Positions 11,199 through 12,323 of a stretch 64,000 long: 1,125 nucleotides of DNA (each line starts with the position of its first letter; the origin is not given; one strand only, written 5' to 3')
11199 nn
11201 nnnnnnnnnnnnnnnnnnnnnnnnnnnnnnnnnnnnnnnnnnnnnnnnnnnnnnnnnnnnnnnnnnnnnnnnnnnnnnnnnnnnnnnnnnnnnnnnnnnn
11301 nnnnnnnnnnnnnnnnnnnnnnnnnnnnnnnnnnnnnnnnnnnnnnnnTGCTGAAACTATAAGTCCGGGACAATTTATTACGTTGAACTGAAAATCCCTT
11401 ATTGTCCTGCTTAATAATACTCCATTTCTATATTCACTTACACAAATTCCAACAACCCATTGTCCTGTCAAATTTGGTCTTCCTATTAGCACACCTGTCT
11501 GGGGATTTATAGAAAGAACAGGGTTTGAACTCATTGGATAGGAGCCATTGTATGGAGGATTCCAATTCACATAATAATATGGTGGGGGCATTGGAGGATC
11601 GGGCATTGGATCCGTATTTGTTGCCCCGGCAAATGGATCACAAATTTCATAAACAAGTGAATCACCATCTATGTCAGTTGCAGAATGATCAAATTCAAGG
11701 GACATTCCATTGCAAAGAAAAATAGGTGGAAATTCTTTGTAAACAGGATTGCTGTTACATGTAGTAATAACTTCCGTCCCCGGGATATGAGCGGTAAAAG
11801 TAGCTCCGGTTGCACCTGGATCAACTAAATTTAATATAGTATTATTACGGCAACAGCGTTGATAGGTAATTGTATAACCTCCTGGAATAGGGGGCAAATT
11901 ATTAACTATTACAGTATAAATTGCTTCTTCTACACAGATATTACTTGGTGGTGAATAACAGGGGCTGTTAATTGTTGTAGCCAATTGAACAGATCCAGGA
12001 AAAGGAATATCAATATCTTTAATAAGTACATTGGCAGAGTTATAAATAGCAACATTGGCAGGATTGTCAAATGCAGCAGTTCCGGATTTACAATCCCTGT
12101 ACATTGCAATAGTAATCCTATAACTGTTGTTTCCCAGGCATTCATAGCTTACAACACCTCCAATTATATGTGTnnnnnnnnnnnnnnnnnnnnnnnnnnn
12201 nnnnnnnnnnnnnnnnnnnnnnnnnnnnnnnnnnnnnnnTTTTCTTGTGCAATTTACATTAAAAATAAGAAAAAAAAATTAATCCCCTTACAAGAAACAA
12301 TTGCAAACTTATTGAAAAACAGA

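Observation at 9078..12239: Type B CTD T9SS cargo with tandem PKD-like modules but no adjacent PorP/SprF-like partner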

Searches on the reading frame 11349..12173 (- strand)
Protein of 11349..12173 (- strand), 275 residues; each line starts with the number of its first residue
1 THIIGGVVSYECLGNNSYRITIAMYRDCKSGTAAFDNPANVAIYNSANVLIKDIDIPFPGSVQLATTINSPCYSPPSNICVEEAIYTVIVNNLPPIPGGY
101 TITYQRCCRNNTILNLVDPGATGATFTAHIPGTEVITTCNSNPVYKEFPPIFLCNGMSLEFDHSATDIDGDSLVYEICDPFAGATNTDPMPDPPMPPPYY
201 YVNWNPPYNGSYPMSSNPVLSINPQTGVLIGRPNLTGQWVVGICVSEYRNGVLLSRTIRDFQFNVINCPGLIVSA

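Call 34: search_solved_structures(query=A1, max_evalue=1, show_alignments=2)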
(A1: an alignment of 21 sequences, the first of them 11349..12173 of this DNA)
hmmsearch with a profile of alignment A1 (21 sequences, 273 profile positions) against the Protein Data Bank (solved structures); distinct sequences matched with E-value up to 1: 0.
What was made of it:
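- Tried and rejected: A PDB sequence search with the head profile gave 0 hits (call 34).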

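Call 35: find_related_loci(query=A1, collection=genome_contigs, flank=8000)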
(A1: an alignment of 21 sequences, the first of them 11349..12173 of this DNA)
Query A1 (275 aa) in genome_contigs; peptide patterns used: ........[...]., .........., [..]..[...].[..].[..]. (x = any residue, [..] = any of these).
600 stretches matched a pattern (row limit reached: there are more); 579 encode a relative of the query (tblastn E <= 1e-3); the best 80 are kept; 79 distinct loci.
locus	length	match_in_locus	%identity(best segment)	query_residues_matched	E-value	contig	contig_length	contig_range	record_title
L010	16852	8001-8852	59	1-275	8e-111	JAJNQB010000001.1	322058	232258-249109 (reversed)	MAG: Arcticibacter sp. isolate MAG_38 k141_81397, whole genome shotgun sequence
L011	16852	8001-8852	57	1-268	1e-105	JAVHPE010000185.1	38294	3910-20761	MAG: Bacteroidia bacterium isolate WB02no2_35_113 NODE_430_length_38294_cov_81.194513, whole genome shotgun sequence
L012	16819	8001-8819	61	1-275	1e-104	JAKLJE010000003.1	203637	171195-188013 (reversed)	MAG: Bacteroidia bacterium isolate MAG.246 MAG.246-NODE_3_length_203637_cov_6.240018, whole genome shotgun sequence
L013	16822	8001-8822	60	1-275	5e-104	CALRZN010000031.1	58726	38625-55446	MAG: Chitinophaga pinensis isolate JJ-MAA6-279-6-m2-bin102 genome assembly, contig: JJ-MAA6-279-C82, whole genome shotgu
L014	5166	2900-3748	56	1-275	1e-102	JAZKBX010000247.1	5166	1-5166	MAG: Bacteroidota bacterium isolate ADI_H3L2_122-bin010_1 ADIH3L2_B010_1_000000000247, whole genome shotgun sequence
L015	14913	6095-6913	60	1-275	2e-102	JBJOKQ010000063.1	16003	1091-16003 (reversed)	MAG: Bacteroidota bacterium isolate sycamorecreek_2019_sw_WHONDRS-S19S_0028_A_bin.11 scaffold_0000642, whole genome shot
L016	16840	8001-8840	57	1-275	3e-102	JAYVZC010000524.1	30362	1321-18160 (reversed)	MAG: Bacteroidota bacterium isolate GL88_DN_metabinner_4 GL88_DN_metabinner_4_523, whole genome shotgun sequence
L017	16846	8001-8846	56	1-275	7e-101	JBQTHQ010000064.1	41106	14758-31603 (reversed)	MAG: Bacteroidota bacterium isolate SAW253 c_000000129527, whole genome shotgun sequence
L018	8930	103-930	54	1-268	5e-99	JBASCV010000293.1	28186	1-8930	MAG: Bacteroidia bacterium isolate MFD03501_ilm_asm_bin18 k127_15045, whole genome shotgun sequence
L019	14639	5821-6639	57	1-275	5e-97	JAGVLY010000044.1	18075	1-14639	MAG: Bacteroidia bacterium isolate SW_52 c_000000017335, whole genome shotgun sequence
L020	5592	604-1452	52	1-275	2e-96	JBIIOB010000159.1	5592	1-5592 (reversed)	MAG: Bacteroidia bacterium isolate ME2002-09-27pf_3300034103_group1_bin113 Rohwer_bin407_scaffold_17076_c1, whole genome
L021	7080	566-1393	52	2-275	7e-91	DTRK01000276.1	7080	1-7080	MAG TPA_asm: Flavobacteriales bacterium isolate UWMA-0023 NODE_7896_length_7080_cov_0.792723, whole genome shotgun seque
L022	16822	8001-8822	56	1-275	1e-90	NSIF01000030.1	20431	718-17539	MAG: Flavobacteriales bacterium isolate Baikal-G3 Flavobacteriales-Baikal-G3-C30, whole genome shotgun sequence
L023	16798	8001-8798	54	1-268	3e-90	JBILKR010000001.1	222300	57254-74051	MAG: Flavobacteriales bacterium isolate ME2017-07-14_3300042517_group7_bin162 Rohwer_bin654_scaffold_2_c1, whole genome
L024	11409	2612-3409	52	2-268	3e-90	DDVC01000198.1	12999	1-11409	MAG TPA_asm: Bacteroidetes bacterium UBA2322 UBA2322_contig_6072, whole genome shotgun sequence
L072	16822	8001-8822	50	1-275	7e-78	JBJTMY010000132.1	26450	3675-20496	MAG: Bacteroidota bacterium isolate samp_4451_semibin_111 samp_4451_1025377, whole genome shotgun sequence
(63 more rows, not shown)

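Call 40: predict_structure(alignment_id=A1)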
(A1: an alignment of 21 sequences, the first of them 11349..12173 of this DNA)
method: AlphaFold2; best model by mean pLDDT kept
length: 275 residues; sequences in the alignment: 21
mean_pLDDT: 92.7   pTM: 0.89
mean pLDDT of the five models: 92.7, 92.1, 91.4, 81.1, 78.9
residues with pLDDT >= 90: 229; 70-90: 36; 50-70: 8; < 50: 2
segments of 3 or more residues with pLDDT < 50: none
pLDDT, mean of each block of 10 residues (from residue 1): 91 97 88 85 98 98 88 81 96 96 94 93 94 91 94 94 95 97 93 96 96 96 98 96 96 94 89 52
secondary structure, 60 per line:
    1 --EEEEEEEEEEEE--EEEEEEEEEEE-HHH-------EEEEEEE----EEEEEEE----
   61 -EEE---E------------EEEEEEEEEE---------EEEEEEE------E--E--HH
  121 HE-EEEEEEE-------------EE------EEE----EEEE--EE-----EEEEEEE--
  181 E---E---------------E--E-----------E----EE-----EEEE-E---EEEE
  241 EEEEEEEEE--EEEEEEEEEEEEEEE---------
elements in order: E3-14 E17-27 E39-45 E50-56 E62-64 E81-90 E100-106 E124-130 E152-154 E159-162 E172-178 E228-231 E237-249 E252-266
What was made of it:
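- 11349..11759 (-): Head subdomain N2, aa 161-297: cadherin-like beta-sandwich with invariant FDHSA-D-DGD motif. Two-domain head model pLDDT 92.7, pTM 0.89 (call 40).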

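Call 42: search_protein_families(library=pfam, alignment_id=A2, max_evalue=0.001)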
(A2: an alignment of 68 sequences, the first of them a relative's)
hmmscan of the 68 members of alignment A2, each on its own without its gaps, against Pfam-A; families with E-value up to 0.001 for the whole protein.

A. member 1, L011:12697-13734:+ (345 aa): 1 family
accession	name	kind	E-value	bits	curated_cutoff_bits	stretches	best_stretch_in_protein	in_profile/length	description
PF11751.14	PorP_SprF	-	3.3e-42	145.4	22.3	1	26-326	3-273/273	Type IX secretion system membrane protein PorP/SprF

B. families by the number of members that match (of 68 scanned): 112 families (the first 25 are shown)
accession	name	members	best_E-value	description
PF18962.6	Por_Secre_tail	5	2e-17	Secretion system C-terminal sorting domain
PF03446.21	NAD_binding_2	5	2.9e-06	NAD binding domain of 6-phosphogluconate dehydrogenase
PF04055.27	Radical_SAM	4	3.2e-28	Radical SAM superfamily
PF13585.12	CHU_C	4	2.5e-17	CHU_C Type IX secretion signal domain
PF11751.14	PorP_SprF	3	1.9e-42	Type IX secretion system membrane protein PorP/SprF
PF00005.33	ABC_tran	3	1.1e-36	ABC transporter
PF00561.26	Abhydrolase_1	3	3.7e-30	alpha/beta hydrolase fold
PF13483.12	Lactamase_B_3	3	1.6e-24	Beta-lactamase superfamily domain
PF12697.13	Abhydrolase_6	3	8e-22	Alpha/beta hydrolase family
PF12706.13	Lactamase_B_2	3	2.1e-21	Beta-lactamase superfamily domain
PF09594.16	GT87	3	2.5e-16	Glycosyltransferase family 87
PF00753.33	Lactamase_B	3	8.6e-16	Metallo-beta-lactamase superfamily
PF12146.15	Hydrolase_4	3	9.6e-13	Serine aminopeptidase, S33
PF03096.20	Ndr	3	1.5e-11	Ndr family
PF06969.22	HemN_C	3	1.1e-08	HemN C-terminal domain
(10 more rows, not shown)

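Call 46: search_protein_families(library=pfam, proteins=[L011:13738-16239:+, L018:4992-7790:+, L072:11297-13273:+, L072:13260-14912:+, L011:7938-12617:+, L072:7878-10307:+], max_evalue=0.001)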
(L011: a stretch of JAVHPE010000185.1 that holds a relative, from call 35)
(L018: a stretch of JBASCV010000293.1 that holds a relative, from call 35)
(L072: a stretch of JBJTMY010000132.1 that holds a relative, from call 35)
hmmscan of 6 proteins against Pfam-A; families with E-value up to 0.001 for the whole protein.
L011:13738-16239:+ (833 aa): 1 family
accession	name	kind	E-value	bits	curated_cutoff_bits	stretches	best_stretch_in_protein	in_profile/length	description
PF05036.18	SPOR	-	2.9e-06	27.9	21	1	757-828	2-75/76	SPOR domain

L018:4992-7790:+ (932 aa): 2 families
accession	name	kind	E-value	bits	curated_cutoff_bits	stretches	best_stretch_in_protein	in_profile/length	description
PF05036.18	SPOR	-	2e-11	44.5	21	1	858-927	3-74/76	SPOR domain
PF00691.25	OmpA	-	9.6e-05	23.1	27.2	1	545-603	13-68/98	OmpA family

L072:11297-13273:+ (658 aa): 4 families
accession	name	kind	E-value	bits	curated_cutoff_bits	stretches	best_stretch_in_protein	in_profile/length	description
PF07676.18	PD40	-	1e-10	41.7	20.9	1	323-361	2-38/38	WD40-like Beta Propeller Repeat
PF13414.12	TPR_11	-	5.8e-05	23.1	26.8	1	33-72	1-40/42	TPR repeat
PF14559.12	TPR_19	-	0.00034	21.3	25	0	37-78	2-43/68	Tetratricopeptide repeat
PF07719.23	TPR_2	-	0.00089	19.7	27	0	27-59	2-34/34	Tetratricopeptide repeat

L072:13260-14912:+ (550 aa): 1 family
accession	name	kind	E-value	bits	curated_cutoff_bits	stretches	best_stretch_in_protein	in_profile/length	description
PF13585.12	CHU_C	-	2.8e-15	56.6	27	1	460-532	2-73/86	CHU_C Type IX secretion signal domain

L011:7938-12617:+ (1559 aa): 4 families
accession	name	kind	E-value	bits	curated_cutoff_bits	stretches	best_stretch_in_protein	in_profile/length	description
PF19406.5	PKD_5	-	2.8e-170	553.2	25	9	863-947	2-88/88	PKD-like domain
PF18911.6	PKD_4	-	9e-17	61.4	27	1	1239-1294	22-77/85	PKD domain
PF13585.12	CHU_C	-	2.2e-13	50.6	27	1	1473-1541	2-72/86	CHU_C Type IX secretion signal domain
PF00801.26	PKD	-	2.2e-06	28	23.5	1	1239-1283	15-63/80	PKD domain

L072:7878-10307:+ (809 aa): 5 families
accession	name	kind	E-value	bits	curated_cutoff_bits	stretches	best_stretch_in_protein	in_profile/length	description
PF18911.6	PKD_4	-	3.4e-20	72.3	27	2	411-473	20-84/85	PKD domain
PF13585.12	CHU_C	-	2.7e-17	63.1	27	1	723-807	2-86/86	CHU_C Type IX secretion signal domain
PF00801.26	PKD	-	8.4e-14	51.8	23.5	2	410-462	16-69/80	PKD domain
PF13573.12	SprB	-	8e-08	32.2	28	1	488-516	7-35/37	SprB repeat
PF23585.1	DUF7137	-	7.4e-05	22.9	27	0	489-545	48-104/137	Domain of unknown function (DUF7137)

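Call 53: fold_search(model_id=the predicted structure, library=pdb)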
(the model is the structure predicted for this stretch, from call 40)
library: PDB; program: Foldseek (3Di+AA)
matches with E <= 10: 458; with E <= 0.001: 0
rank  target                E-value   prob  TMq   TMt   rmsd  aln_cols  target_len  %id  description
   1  3b5h_A                1.4e-02  0.82  0.22  0.30  18.9       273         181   10  Crystal structure of the extracellular portion of HAb18G/CD147 (released 2008-05-06)
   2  3f83                  2.4e-02  0.25  0.21  0.13  28.3       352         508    9  Structure of fusion complex of the minor pilin CfaE and major pilin CfaB of CFA/I pili from ETEC E. coli (released 2009-08-11)
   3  2iep_A                3.2e-02  0.54  0.21  0.28  23.8       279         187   12  Crystal structure of immunoglobulin-like domains 1 and 2 of the receptor tyrosine kinase MuSK (released 2006-11-28)
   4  4m02                  5.5e-02  1.00  0.24  0.38   4.8       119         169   13  Middle fragment(residues 494-663) of the binding region of SraP (released 2014-06-18)
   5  8s80_A                6.3e-02  0.35  0.19  0.22  18.9       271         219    9  Domains 4 and 5 of Sap S-layer protein from Bacillus anthracis (released 2024-11-20)
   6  4m03                  7.0e-02  0.90  0.27  0.43  23.0       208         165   12  C-terminal fragment(residues 576-751) of binding region of SraP (released 2014-06-18)
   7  5n9b                  7.0e-02  0.15  0.17  0.19  21.2       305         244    8  Crystal Structure of unliganded human IL-17RA (released 2018-06-13)
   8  5k6z_B                7.7e-02  0.15  0.21  0.16  25.4       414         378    8  Sidekick chimera containing sidekick-2 immunoglobulin domains 1-2 and sidekick-1 immunoglobulin domains 3-4 (released 2016-09-28)
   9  5uv6_B                8.1e-02  0.08  0.13  0.13  30.4       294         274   10  Crystal structure of human Opioid Binding Protein/Cell Adhesion Molecule Like (OPCML) (released 2018-03-21)
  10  4ogz_A                1.0e-01  1.00  0.25  0.15   4.9       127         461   11  Crystal structure of a putative alpha-galactosidase/melibiase (BF4189) from Bacteroides fragilis NCTC 9343 at 2.00 A r (released 2014-02-05)
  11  5vi4_C                1.0e-01  0.21  0.21  0.19  18.5       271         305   11  IL-33/ST2/IL-1RAcP ternary complex structure (released 2017-09-27)
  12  5k70_D                1.1e-01  0.15  0.21  0.16  25.6       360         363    9  Sidekick-2 immunoglobulin domains 1-4 H18R/N22S mutant (released 2016-09-28)
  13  2hb0_A                1.3e-01  0.13  0.21  0.18  29.5       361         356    8  Crystal Structure of CfaE, the Adhesive Subunit of CFA/I Fimbria of Enterotoxigenic Escherichia coli (released 2007-06-26)
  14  5o68_G                1.3e-01  0.05  0.14  0.14  20.9       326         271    7  Crystal Structure of the Pseudomonas functional amyloid secretion protein FapF - R157A mutant (released 2017-08-23)
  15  9avk                  1.5e-01  0.96  0.23  0.56   5.9       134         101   15  Structure of long Rib domain from Limosilactobacillus reuteri (released 2024-05-08)
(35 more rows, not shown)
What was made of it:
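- Tried and rejected: Foldseek against PDB gave nothing at E<0.01 (call 53).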

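Call 66: search_protein_representatives(alignment_id=A1)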
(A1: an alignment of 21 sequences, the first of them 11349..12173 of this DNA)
Query: 21 sequences, 273 profile positions. Proteins with E-value up to 0.001 (for the whole library): 13693; up to 1e-10: 8841; up to 1e-30: 3700. The best 150 are listed.
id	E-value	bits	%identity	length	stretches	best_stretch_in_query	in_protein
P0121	1.9e-145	499.8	-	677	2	1-268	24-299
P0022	1.7e-126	437.6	-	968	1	1-272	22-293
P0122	2.3e-124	430.6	-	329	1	1-272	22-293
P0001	2.5e-122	423.9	-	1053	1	1-272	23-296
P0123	2.0e-119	414.4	-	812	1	1-272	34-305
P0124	2.0e-118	411.1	-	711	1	1-272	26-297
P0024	1.4e-117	408.4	-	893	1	1-272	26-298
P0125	2.1e-117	407.8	-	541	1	1-272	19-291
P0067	2.2e-117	407.7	-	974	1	1-269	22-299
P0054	2.6e-117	407.5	-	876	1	1-272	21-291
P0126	7.2e-117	406.0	-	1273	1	1-272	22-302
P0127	1.8e-116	404.7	-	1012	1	1-272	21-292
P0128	2.0e-115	401.3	-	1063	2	1-267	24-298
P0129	2.0e-115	401.3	-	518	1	1-272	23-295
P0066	1.0e-114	399.0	-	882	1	1-272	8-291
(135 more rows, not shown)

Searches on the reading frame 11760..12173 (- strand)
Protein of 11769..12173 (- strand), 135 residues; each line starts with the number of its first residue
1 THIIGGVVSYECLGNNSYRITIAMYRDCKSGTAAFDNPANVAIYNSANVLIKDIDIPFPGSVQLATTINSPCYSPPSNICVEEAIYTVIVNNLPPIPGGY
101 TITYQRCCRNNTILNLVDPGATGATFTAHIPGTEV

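Call 54: search_protein_families(library=pfam, proteins=[window:11769-12173:-], max_evalue=1)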
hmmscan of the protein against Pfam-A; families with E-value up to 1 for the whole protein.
seq(135 aa): 1 family
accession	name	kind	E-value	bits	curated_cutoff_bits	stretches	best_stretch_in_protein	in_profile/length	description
PF04797.18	Herpes_ORF11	-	0.089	12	27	1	12-91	202-282/375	Herpesvirus dUTPase protein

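Call 76: predict_structure(alignment_id=A3)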
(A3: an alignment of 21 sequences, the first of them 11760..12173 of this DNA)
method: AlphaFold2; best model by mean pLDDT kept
length: 138 residues; sequences in the alignment: 21
mean_pLDDT: 86.2   pTM: 0.78
mean pLDDT of the five models: 86.2, 85.6, 83.2, 83.2, 82.9
residues with pLDDT >= 90: 81; 70-90: 35; 50-70: 17; < 50: 5
segments of 3 or more residues with pLDDT < 50: 112-115
pLDDT, mean of each block of 10 residues (from residue 1): 85 97 89 85 97 97 86 82 96 96 80 52 86 77
secondary structure, 60 per line:
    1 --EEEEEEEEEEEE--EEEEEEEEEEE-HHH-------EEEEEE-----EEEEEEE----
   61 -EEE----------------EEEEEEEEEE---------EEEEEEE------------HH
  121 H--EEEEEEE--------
elements in order: E3-14 E17-27 E39-44 E50-56 E62-64 E81-90 E100-106 E124-130
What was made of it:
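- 11760..12173 (-): Head subdomain N1, aa 23-160: Cys-rich Ig/FnIII-like beta-sandwich with motifs THIVGGE, YRDC and YQRCCRN. AF2 model pLDDT 86 (call 76).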
